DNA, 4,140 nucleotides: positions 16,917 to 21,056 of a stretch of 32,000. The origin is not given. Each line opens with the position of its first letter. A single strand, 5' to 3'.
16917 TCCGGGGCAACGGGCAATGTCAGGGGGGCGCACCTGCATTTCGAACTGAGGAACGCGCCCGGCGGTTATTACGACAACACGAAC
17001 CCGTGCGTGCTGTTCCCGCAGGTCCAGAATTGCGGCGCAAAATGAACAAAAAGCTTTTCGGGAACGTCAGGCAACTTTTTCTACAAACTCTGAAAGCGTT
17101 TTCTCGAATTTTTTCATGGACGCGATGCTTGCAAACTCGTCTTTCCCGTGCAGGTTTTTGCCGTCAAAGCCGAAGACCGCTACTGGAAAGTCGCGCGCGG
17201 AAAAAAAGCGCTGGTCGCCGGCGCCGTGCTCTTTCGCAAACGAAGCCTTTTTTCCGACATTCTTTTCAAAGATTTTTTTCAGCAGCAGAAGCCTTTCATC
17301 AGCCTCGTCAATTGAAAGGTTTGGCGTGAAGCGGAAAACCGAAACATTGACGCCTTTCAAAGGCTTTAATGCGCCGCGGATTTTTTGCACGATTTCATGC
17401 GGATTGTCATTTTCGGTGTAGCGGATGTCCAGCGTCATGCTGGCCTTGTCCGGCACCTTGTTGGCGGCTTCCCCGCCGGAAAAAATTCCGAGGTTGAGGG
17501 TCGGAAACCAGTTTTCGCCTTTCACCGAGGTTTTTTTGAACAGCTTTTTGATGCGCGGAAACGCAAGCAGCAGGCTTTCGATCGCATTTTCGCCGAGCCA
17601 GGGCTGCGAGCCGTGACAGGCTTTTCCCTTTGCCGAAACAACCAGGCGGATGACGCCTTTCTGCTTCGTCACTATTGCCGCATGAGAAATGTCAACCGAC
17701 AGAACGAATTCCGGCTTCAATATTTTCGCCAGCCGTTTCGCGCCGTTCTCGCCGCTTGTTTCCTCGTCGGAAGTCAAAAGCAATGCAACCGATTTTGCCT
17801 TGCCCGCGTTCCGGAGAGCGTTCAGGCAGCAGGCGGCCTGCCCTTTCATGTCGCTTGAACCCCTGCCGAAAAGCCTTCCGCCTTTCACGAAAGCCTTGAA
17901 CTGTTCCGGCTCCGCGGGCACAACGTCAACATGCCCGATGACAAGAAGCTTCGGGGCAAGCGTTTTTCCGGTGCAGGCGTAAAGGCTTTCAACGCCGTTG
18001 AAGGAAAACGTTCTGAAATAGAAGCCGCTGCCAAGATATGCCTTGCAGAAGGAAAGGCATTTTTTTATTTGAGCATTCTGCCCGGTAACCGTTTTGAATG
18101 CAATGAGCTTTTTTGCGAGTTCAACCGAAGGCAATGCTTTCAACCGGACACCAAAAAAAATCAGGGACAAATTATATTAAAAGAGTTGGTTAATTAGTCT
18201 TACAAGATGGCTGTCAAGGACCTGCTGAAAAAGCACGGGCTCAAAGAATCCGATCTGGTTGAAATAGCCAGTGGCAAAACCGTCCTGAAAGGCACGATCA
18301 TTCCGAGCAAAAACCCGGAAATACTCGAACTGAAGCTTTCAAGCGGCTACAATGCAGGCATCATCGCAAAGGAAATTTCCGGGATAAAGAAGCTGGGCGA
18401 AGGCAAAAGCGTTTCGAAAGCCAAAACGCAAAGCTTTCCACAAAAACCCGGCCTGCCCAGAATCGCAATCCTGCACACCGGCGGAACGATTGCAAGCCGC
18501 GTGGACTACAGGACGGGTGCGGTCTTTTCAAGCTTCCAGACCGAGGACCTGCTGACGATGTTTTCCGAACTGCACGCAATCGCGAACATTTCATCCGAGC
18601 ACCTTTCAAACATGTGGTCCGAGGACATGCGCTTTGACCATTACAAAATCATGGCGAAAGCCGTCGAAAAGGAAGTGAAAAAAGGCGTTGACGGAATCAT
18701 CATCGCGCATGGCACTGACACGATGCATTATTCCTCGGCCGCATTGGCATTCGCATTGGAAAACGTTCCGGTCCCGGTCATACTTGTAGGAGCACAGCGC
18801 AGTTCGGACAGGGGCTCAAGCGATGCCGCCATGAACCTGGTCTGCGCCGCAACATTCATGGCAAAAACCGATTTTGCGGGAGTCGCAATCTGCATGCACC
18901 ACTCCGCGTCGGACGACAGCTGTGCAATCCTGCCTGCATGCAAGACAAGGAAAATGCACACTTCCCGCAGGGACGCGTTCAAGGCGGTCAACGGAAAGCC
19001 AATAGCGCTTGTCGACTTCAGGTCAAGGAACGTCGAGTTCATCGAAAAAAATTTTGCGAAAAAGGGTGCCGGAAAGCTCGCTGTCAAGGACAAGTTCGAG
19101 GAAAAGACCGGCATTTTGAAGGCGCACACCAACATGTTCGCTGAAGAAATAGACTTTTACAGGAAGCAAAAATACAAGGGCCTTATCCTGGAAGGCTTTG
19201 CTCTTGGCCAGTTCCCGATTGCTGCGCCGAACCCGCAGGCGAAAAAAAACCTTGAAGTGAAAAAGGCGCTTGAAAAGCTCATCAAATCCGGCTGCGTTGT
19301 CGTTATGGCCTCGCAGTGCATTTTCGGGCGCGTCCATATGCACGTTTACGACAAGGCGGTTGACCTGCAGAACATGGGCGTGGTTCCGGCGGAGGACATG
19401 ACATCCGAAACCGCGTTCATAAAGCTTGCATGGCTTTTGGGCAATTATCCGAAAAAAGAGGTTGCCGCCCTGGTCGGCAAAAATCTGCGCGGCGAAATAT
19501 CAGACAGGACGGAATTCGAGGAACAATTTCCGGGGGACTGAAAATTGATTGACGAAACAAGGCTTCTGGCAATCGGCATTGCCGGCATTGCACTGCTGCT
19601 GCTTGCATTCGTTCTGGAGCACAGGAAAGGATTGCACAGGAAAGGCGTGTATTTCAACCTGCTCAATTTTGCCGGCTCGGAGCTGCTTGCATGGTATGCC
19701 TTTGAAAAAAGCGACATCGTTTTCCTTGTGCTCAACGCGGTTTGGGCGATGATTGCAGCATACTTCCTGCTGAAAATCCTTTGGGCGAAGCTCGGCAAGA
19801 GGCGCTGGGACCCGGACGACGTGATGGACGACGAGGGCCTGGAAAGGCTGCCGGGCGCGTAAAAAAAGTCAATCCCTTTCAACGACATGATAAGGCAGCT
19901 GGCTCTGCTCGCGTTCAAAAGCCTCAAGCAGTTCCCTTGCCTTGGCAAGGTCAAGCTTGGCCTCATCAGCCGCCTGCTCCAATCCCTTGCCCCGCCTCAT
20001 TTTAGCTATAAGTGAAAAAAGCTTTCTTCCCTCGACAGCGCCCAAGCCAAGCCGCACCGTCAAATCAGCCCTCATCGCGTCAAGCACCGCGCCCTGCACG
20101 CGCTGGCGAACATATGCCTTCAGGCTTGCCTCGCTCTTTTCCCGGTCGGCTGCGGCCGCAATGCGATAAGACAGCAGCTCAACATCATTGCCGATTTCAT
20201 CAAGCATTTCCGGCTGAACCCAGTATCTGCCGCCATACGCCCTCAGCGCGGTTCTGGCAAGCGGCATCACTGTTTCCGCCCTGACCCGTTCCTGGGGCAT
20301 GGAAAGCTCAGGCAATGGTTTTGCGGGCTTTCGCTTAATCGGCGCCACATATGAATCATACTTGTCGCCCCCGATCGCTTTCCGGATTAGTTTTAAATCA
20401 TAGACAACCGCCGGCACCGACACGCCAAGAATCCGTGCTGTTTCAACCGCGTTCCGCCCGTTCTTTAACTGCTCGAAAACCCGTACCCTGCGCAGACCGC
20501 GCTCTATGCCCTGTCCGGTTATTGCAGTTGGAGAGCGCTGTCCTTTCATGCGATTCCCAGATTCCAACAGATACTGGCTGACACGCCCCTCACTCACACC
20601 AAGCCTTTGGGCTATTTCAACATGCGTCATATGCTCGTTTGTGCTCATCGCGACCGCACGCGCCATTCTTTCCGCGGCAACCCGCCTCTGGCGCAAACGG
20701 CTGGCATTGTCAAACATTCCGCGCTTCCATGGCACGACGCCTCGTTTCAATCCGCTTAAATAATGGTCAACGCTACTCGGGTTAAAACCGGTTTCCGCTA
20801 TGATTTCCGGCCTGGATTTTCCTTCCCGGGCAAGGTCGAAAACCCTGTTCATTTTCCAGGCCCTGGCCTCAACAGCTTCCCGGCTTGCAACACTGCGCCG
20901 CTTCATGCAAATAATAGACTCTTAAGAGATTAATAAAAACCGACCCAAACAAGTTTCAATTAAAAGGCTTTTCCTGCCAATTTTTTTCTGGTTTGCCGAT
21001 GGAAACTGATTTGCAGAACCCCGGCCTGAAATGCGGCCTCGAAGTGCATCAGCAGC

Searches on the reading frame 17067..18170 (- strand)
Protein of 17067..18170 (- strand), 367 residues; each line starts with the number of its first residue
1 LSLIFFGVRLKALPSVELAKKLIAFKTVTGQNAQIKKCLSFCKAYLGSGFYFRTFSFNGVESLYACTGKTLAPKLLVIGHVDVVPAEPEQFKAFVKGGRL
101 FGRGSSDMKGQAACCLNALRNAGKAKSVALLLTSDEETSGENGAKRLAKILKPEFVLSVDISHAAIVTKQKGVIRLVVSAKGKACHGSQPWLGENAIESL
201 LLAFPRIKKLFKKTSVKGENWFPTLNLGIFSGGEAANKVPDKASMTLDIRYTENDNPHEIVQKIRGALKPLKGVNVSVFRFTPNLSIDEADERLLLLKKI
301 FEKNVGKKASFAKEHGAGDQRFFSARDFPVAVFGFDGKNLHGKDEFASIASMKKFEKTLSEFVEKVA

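Call 31: search_protein_families(library=pfam, proteins=[window:17067-18170:-])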
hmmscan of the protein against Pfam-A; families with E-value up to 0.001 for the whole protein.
window:17067-18170:- (367 aa): 2 families
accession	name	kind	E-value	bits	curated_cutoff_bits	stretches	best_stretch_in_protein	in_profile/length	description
PF01546.33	Peptidase_M20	-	9.8e-25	88.1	24.6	1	77-364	2-205/206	Peptidase family M20/M25/M40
PF07687.19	M20_dimer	-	1.7e-17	63.7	21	1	169-270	2-101/107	Peptidase dimerisation domain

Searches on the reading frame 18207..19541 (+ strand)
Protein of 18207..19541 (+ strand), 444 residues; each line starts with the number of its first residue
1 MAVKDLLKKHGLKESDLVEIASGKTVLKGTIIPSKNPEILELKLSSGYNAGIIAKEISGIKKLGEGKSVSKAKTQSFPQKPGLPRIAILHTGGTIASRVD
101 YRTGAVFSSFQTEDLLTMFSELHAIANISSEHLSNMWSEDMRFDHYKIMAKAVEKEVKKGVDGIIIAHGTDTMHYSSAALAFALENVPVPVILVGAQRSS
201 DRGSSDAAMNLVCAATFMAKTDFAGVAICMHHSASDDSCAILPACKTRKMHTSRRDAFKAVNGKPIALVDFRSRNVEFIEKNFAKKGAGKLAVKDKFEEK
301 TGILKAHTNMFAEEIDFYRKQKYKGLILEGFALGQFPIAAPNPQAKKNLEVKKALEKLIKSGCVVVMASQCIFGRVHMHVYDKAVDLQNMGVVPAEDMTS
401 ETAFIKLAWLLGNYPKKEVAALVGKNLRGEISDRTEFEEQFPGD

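Call 31: search_protein_families(library=pfam, proteins=[window:18207-19541:+])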
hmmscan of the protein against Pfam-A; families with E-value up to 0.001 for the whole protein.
window:18207-19541:+ (444 aa): 3 families
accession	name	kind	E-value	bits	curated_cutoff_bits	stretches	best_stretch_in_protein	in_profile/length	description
PF00710.25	Asparaginase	-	7.9e-58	195.6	22.5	1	85-279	1-188/193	Asparaginase, N-terminal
PF17763.6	Asparaginase_C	-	9.6e-26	90.4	34.6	1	302-417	3-107/114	Glutaminase/Asparaginase C-terminal domain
PF18195.6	GatD_N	-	3.6e-09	36.3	25.7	1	13-62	2-53/54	GatD N-terminal domain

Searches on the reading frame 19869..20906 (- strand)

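Call 31: search_protein_families(library=pfam, proteins=[window:19869-20906:-])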
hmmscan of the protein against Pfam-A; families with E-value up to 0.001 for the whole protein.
window:19869-20906:- (345 aa): 8 families
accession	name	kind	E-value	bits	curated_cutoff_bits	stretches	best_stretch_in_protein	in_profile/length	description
PF08281.18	Sigma70_r4_2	-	1.5e-09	37.8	25.7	1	79-113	13-47/54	Sigma-70, region 4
PF04545.22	Sigma70_r4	-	1.2e-08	34.8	24.1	1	79-111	7-39/50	Sigma-70, region 4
PF13384.12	HTH_23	-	2.1e-08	34.2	24.6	0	82-112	8-37/50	Homeodomain-like domain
PF13518.12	HTH_28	-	9.7e-08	32.4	25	0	139-169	1-30/52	Helix-turn-helix domain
PF01022.26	HTH_5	-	5.4e-07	29.8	22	0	89-113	13-36/47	Bacterial regulatory protein, arsR family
PF09339.16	HTH_IclR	-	5.6e-06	26.5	22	0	296-333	8-45/52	IclR helix-turn-helix domain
PF13551.12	HTH_29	-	0.00041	20.8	28.1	0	83-113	3-33/64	Winged helix-turn helix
PF13412.12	HTH_24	-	0.0005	20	21.9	0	90-113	15-38/48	Winged helix-turn-helix DNA-binding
